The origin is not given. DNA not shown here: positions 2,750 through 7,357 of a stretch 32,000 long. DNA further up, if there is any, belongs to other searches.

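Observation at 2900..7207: Four-domain fusion ECH2-KS0-ACP-flavin monooxygenase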

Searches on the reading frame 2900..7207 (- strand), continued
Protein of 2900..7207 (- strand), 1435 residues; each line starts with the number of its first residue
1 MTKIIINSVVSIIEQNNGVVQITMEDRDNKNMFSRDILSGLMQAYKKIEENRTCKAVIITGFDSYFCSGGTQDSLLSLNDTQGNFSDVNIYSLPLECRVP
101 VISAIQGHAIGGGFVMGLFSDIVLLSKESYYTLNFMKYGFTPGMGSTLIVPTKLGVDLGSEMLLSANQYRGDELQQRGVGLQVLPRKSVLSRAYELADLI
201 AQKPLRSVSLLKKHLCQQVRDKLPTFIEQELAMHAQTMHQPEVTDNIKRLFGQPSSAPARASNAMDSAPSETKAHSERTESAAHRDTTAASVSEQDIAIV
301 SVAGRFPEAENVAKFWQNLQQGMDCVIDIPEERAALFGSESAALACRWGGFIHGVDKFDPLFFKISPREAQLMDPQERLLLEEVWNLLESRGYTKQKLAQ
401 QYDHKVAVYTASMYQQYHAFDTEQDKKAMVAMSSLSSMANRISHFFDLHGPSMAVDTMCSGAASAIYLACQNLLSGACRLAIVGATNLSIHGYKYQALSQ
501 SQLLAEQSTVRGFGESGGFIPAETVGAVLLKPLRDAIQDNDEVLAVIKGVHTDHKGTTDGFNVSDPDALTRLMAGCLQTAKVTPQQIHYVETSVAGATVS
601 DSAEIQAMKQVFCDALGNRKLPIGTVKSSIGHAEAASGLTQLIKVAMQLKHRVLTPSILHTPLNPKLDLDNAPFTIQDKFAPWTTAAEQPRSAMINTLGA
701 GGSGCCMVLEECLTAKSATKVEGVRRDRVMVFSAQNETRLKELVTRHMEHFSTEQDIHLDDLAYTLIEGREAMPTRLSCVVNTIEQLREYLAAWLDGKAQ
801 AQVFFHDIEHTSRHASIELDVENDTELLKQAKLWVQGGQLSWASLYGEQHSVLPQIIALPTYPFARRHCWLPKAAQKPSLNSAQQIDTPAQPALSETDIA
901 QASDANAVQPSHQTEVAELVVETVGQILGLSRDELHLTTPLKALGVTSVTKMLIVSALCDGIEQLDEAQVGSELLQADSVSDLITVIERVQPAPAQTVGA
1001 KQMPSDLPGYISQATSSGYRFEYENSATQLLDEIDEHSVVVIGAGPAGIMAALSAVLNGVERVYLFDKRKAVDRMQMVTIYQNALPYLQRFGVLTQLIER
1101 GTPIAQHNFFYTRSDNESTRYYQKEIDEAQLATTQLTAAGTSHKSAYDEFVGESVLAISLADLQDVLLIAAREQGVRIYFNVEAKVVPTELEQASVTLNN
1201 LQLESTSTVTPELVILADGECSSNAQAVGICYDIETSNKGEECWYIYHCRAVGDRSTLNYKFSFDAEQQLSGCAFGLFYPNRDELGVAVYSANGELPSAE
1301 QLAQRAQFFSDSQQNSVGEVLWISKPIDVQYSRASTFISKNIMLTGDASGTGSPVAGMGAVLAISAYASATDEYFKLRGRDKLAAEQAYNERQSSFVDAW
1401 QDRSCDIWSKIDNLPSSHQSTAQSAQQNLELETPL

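Call 21: find_encoding_contigs(protein=P0004, flank=10000, max_places=2)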
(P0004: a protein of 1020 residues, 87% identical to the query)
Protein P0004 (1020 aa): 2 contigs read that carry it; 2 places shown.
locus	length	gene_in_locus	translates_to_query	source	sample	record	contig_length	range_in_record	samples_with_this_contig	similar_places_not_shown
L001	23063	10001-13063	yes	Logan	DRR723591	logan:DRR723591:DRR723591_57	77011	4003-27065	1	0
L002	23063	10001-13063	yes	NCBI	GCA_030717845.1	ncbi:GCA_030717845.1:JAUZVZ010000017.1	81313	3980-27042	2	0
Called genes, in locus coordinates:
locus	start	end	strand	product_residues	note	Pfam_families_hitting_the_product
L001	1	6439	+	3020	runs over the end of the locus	PF00109:ketoacyl-synt, PF02801:Ketoacyl-synt_C, PF00550:PP-binding, PF00109:ketoacyl-synt, PF02801:Ketoacyl-synt_C, PF16197:KAsynt_C_assoc, PF22336:RhiE-like_linker, PF22621:CurL-like_PKS_C, +13 more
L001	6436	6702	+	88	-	PF00550:PP-binding (weak)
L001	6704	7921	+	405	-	PF00109:ketoacyl-synt, PF02801:Ketoacyl-synt_C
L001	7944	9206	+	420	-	PF01154:HMG_CoA_synt_N, PF08540:HMG_CoA_synt_C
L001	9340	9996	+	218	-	PF00378:ECH_1, PF16113:ECH_2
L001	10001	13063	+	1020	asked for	PF00378:ECH_1, PF16113:ECH_2, PF00109:ketoacyl-synt, PF02801:Ketoacyl-synt_C, PF22336:RhiE-like_linker, PF22621:CurL-like_PKS_C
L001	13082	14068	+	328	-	PF01494:FAD_binding_3, PF03486:HI0933_like (faint)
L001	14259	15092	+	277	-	PF00561:Abhydrolase_1, PF12146:Hydrolase_4, PF12697:Abhydrolase_6 (weak)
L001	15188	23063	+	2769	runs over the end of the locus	PF00109:ketoacyl-synt, PF02801:Ketoacyl-synt_C, PF16197:KAsynt_C_assoc, PF22336:RhiE-like_linker, PF22621:CurL-like_PKS_C, PF21089:PKS_DH_N, PF14765:PS-DH, PF00106:adh_short, +11 more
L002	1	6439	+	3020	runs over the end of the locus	PF00109:ketoacyl-synt, PF02801:Ketoacyl-synt_C, PF00550:PP-binding, PF00109:ketoacyl-synt, PF02801:Ketoacyl-synt_C, PF16197:KAsynt_C_assoc, PF22336:RhiE-like_linker, PF22621:CurL-like_PKS_C, +13 more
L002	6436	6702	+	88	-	PF00550:PP-binding (weak)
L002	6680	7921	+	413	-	PF00109:ketoacyl-synt, PF02801:Ketoacyl-synt_C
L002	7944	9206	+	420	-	PF01154:HMG_CoA_synt_N, PF08540:HMG_CoA_synt_C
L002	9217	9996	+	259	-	PF00378:ECH_1, PF16113:ECH_2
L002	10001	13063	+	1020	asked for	PF00378:ECH_1, PF16113:ECH_2, PF00109:ketoacyl-synt, PF02801:Ketoacyl-synt_C, PF22336:RhiE-like_linker, PF22621:CurL-like_PKS_C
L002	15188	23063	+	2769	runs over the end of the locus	PF00109:ketoacyl-synt, PF02801:Ketoacyl-synt_C, PF16197:KAsynt_C_assoc, PF22336:RhiE-like_linker, PF22621:CurL-like_PKS_C, PF21089:PKS_DH_N, PF14765:PS-DH, PF00106:adh_short, +11 more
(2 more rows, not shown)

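Call 22: find_encoding_contigs(protein=P0002, flank=10000, max_places=2)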
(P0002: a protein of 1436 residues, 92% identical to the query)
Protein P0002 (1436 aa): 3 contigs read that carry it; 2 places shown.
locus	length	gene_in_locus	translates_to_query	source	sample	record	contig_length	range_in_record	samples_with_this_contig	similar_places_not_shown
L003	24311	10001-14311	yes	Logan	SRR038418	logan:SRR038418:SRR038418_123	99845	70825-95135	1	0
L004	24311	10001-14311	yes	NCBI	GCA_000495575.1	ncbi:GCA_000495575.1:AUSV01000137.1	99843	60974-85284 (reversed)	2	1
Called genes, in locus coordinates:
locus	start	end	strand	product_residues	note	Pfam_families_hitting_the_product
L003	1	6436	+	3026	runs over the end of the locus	PF00109:ketoacyl-synt, PF02801:Ketoacyl-synt_C, PF22336:RhiE-like_linker, PF00550:PP-binding, PF00109:ketoacyl-synt, PF02801:Ketoacyl-synt_C, PF16197:KAsynt_C_assoc, PF22336:RhiE-like_linker, +14 more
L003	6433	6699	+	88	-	PF00550:PP-binding (weak)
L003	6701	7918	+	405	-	PF00109:ketoacyl-synt, PF02801:Ketoacyl-synt_C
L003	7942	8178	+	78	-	-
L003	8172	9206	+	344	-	PF01154:HMG_CoA_synt_N, PF08540:HMG_CoA_synt_C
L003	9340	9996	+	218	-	PF00378:ECH_1, PF16113:ECH_2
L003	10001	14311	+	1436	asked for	PF00378:ECH_1, PF16113:ECH_2, PF00109:ketoacyl-synt, PF02801:Ketoacyl-synt_C, PF16197:KAsynt_C_assoc (weak), PF22336:RhiE-like_linker, PF22621:CurL-like_PKS_C, PF01494:FAD_binding_3, +1 more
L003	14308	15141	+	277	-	PF00561:Abhydrolase_1, PF12146:Hydrolase_4, PF12697:Abhydrolase_6 (weak)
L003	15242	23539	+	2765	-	PF00109:ketoacyl-synt, PF02801:Ketoacyl-synt_C, PF16197:KAsynt_C_assoc, PF22336:RhiE-like_linker, PF22621:CurL-like_PKS_C, PF21089:PKS_DH_N, PF14765:PS-DH, PF00106:adh_short, +12 more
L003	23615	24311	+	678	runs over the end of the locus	PF00698:Acyl_transf_1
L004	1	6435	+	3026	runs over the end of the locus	PF00109:ketoacyl-synt, PF02801:Ketoacyl-synt_C, PF22336:RhiE-like_linker, PF00550:PP-binding, PF00109:ketoacyl-synt, PF02801:Ketoacyl-synt_C, PF16197:KAsynt_C_assoc, PF22336:RhiE-like_linker, +14 more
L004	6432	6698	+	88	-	PF00550:PP-binding (weak)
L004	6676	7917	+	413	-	PF00109:ketoacyl-synt, PF02801:Ketoacyl-synt_C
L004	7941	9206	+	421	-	PF01154:HMG_CoA_synt_N, PF08540:HMG_CoA_synt_C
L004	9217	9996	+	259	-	PF00378:ECH_1, PF16113:ECH_2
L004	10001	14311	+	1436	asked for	PF00378:ECH_1, PF16113:ECH_2, PF00109:ketoacyl-synt, PF02801:Ketoacyl-synt_C, PF16197:KAsynt_C_assoc (weak), PF22336:RhiE-like_linker, PF22621:CurL-like_PKS_C, PF01494:FAD_binding_3, +1 more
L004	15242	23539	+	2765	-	PF00109:ketoacyl-synt, PF02801:Ketoacyl-synt_C, PF16197:KAsynt_C_assoc, PF22336:RhiE-like_linker, PF22621:CurL-like_PKS_C, PF21089:PKS_DH_N, PF14765:PS-DH, PF00106:adh_short, +12 more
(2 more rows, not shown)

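Call 35: find_encoding_contigs(protein=P0006, flank=10000, max_places=2)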
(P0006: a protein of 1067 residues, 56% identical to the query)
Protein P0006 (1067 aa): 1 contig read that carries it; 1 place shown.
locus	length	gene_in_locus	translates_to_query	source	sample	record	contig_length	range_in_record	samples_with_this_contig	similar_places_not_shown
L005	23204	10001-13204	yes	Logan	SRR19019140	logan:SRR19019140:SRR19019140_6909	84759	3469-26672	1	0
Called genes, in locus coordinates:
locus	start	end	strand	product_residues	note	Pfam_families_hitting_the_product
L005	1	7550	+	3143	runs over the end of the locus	PF00109:ketoacyl-synt, PF02801:Ketoacyl-synt_C, PF00550:PP-binding, PF00109:ketoacyl-synt, PF02801:Ketoacyl-synt_C, PF16197:KAsynt_C_assoc, PF22336:RhiE-like_linker, PF22621:CurL-like_PKS_C, +13 more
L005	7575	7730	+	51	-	-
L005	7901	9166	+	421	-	PF01154:HMG_CoA_synt_N, PF08540:HMG_CoA_synt_C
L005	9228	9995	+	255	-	PF00378:ECH_1, PF16113:ECH_2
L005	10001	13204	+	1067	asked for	PF00378:ECH_1, PF16113:ECH_2, PF00109:ketoacyl-synt, PF02801:Ketoacyl-synt_C, PF16197:KAsynt_C_assoc (faint), PF22336:RhiE-like_linker, PF22621:CurL-like_PKS_C, PF00550:PP-binding (faint)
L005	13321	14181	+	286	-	PF00561:Abhydrolase_1, PF12146:Hydrolase_4, PF12697:Abhydrolase_6 (weak)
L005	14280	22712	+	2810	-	PF00109:ketoacyl-synt, PF02801:Ketoacyl-synt_C, PF16197:KAsynt_C_assoc, PF22336:RhiE-like_linker, PF22621:CurL-like_PKS_C, PF21089:PKS_DH_N, PF14765:PS-DH, PF00106:adh_short, +12 more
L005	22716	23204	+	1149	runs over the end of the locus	PF00698:Acyl_transf_1, PF03060:NMO (weak), PF21607:FabD_helical_ins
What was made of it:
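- L005: OR absent (call 35).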
